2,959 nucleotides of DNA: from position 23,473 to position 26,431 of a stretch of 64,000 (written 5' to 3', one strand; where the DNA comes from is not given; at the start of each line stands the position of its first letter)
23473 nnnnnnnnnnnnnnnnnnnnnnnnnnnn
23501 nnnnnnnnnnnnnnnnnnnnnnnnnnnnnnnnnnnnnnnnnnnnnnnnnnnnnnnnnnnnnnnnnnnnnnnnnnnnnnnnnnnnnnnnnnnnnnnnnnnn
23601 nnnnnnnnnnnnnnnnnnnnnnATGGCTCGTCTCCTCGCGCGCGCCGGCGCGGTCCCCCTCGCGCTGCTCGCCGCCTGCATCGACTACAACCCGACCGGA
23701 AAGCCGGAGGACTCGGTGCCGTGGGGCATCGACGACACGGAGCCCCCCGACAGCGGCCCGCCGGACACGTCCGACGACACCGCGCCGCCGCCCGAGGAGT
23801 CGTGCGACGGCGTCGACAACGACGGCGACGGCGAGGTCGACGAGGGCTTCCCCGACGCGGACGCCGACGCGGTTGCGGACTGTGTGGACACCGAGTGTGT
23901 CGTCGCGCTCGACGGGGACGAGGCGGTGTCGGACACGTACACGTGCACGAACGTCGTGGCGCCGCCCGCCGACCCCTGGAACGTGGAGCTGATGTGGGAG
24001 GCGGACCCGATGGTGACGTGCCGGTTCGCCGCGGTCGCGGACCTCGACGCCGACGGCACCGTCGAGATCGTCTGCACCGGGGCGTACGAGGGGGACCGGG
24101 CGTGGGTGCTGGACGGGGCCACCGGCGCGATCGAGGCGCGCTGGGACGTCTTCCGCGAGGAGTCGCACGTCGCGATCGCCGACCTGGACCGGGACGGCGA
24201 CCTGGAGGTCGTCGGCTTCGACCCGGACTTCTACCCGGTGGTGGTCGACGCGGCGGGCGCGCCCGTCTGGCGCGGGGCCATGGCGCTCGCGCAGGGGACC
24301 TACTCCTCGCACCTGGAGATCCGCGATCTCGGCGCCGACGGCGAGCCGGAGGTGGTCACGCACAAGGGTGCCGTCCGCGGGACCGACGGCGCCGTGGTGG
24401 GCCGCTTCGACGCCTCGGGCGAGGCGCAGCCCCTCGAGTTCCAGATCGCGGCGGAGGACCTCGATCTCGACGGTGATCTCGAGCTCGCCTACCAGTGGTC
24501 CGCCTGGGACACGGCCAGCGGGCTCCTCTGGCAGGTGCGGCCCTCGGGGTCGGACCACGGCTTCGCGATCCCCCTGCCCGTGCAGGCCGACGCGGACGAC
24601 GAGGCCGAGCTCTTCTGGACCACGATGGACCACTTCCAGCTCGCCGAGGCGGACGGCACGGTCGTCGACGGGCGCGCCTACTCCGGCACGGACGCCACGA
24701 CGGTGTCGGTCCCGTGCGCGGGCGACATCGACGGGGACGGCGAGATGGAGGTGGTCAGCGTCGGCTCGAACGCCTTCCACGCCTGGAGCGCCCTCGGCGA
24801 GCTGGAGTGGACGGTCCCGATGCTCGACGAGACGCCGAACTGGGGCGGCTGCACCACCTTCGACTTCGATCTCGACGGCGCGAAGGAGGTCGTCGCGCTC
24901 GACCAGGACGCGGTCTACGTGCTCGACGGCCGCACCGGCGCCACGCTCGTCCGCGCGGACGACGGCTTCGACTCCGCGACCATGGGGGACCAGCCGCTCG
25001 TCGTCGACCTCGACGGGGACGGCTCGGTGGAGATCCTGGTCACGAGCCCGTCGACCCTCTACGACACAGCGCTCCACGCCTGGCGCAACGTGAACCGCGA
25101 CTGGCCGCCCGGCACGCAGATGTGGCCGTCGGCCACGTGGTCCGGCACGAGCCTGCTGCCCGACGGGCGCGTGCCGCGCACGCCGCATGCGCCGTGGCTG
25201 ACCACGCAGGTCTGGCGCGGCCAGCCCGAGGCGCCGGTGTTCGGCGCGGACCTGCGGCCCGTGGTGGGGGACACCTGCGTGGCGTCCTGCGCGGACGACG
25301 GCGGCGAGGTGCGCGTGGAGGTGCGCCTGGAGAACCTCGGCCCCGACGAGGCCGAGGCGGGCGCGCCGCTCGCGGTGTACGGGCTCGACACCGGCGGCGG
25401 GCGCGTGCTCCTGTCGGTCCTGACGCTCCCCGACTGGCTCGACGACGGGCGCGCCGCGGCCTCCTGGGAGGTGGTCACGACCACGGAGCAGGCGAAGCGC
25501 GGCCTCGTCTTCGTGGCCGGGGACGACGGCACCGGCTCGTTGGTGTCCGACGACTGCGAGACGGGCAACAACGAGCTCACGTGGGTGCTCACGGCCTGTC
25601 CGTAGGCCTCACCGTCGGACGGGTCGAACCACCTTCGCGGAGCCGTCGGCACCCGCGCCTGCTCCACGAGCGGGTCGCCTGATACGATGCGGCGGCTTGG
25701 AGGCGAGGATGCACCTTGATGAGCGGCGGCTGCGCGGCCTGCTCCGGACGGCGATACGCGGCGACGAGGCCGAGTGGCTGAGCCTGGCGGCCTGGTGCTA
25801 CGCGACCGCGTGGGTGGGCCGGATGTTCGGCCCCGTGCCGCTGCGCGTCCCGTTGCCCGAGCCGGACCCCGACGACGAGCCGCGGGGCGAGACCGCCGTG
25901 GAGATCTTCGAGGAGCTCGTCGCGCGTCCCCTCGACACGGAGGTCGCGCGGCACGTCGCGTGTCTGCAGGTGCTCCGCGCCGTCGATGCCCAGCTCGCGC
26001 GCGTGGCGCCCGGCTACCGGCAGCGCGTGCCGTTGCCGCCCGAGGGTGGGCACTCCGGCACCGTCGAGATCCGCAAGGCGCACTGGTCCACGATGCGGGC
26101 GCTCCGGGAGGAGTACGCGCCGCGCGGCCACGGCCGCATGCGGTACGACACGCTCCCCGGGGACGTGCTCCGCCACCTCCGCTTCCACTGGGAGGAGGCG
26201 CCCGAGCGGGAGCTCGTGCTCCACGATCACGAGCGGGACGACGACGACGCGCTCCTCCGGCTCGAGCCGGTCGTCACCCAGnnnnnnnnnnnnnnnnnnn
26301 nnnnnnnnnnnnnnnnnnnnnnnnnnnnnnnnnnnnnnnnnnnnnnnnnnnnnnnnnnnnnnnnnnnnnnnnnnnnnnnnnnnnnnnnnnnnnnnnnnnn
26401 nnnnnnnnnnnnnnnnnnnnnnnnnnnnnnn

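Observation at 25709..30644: Candidate undescribed four-gene module: nitrilase-fold enzyme, wHTH, soluble GAF/PAS kinase and atypical receiver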

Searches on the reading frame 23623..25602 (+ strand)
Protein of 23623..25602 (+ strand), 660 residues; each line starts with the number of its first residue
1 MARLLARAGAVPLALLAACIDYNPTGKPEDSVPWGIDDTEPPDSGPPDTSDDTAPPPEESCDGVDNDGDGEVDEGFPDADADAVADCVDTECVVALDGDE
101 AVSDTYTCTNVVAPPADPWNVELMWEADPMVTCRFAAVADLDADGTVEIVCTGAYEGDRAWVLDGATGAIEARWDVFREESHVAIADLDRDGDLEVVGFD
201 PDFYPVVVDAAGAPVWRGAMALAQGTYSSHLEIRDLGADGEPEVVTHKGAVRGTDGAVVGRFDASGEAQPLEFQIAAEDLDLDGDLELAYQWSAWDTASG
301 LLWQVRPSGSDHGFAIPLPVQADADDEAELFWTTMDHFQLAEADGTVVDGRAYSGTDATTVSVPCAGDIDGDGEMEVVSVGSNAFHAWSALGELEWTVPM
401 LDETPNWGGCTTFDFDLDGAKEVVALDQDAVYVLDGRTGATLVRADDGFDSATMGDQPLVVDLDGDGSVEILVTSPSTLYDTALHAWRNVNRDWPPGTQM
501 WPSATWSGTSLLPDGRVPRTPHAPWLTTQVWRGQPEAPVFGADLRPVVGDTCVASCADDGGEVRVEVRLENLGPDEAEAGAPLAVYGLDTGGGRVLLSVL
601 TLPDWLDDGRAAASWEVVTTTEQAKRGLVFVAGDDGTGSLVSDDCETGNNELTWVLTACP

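Call 17: search_protein_families(library=pfam, proteins=[window:23623-25602:+], max_evalue=0.001)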
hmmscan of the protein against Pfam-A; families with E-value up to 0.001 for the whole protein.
window:23623-25602:+ (660 aa): 1 family
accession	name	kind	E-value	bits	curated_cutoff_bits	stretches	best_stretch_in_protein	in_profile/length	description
PF13517.12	FG-GAP_3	-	1.5e-15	57.9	26.9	3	140-197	1-60/61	FG-GAP-like repeat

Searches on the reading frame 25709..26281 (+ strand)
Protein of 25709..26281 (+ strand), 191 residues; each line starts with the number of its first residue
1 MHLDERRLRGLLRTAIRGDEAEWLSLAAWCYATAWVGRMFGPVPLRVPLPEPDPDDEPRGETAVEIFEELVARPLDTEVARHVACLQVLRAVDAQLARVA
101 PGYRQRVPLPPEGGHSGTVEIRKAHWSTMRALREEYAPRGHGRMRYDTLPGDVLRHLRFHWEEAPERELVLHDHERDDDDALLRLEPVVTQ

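Call 90: search_solved_structures(query=A6, max_evalue=10, show_alignments=0)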
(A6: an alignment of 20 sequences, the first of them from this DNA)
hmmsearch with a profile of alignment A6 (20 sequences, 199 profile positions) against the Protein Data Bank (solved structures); distinct sequences matched with E-value up to 10: 4.
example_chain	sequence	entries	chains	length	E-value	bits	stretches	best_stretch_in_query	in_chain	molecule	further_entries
37tt_A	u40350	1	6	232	0.22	14.1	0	54-97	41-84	Z4 c3ii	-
8b59_D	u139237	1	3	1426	1.1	11.8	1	55-121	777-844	RnMBV1 Crown protein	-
2wcd_A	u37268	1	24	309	2.2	10.8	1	24-127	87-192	HEMOLYSIN E, CHROMOSOMAL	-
6xh5_A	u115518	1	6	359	8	9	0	55-99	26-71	helical fusion design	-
